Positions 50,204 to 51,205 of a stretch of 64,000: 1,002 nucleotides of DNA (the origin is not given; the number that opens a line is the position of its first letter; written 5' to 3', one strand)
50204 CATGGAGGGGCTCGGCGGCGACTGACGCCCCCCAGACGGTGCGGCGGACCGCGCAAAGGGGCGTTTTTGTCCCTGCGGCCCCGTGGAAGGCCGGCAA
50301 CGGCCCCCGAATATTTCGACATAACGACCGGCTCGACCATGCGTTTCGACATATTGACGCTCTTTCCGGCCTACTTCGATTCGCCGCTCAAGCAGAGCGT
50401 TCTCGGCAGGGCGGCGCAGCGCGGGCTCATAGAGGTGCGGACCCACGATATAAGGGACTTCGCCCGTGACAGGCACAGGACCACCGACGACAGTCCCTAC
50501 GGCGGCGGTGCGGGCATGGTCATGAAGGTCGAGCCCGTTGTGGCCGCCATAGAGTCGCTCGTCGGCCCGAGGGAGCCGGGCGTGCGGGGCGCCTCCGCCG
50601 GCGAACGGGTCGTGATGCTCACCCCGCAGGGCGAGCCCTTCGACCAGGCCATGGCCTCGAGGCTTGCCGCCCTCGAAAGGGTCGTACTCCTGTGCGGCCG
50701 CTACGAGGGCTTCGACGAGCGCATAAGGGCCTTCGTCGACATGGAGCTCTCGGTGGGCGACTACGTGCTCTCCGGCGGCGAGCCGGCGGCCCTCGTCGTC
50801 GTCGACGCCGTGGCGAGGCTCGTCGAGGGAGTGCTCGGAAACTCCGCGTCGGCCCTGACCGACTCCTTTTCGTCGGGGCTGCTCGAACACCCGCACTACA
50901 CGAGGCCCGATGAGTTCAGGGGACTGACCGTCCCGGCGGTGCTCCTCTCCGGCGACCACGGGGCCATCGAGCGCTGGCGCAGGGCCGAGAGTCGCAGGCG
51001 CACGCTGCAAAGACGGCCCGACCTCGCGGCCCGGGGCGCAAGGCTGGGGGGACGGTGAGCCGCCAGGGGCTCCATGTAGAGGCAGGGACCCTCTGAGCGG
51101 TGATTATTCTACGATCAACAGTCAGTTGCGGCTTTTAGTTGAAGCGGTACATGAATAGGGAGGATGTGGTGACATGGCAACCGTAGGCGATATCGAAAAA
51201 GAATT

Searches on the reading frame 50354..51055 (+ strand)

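Call 41: search_protein_families(library=ncbifam, proteins=[window:50354-51055:+], max_evalue=0.00001)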
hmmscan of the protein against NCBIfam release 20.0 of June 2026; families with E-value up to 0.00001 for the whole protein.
window:50354-51055:+ (234 aa): 2 families
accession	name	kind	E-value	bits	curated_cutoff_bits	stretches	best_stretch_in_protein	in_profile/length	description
NF000648.1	PRK00026.1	equivalog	1.6e-90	302.1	220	1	1-224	6-220/221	tRNA (guanosine(37)-N1)-methyltransferase TrmD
TIGR00088.1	trmD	equivalog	1.3e-84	283.1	195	1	1-225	6-221/233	tRNA (guanosine(37)-N1)-methyltransferase TrmD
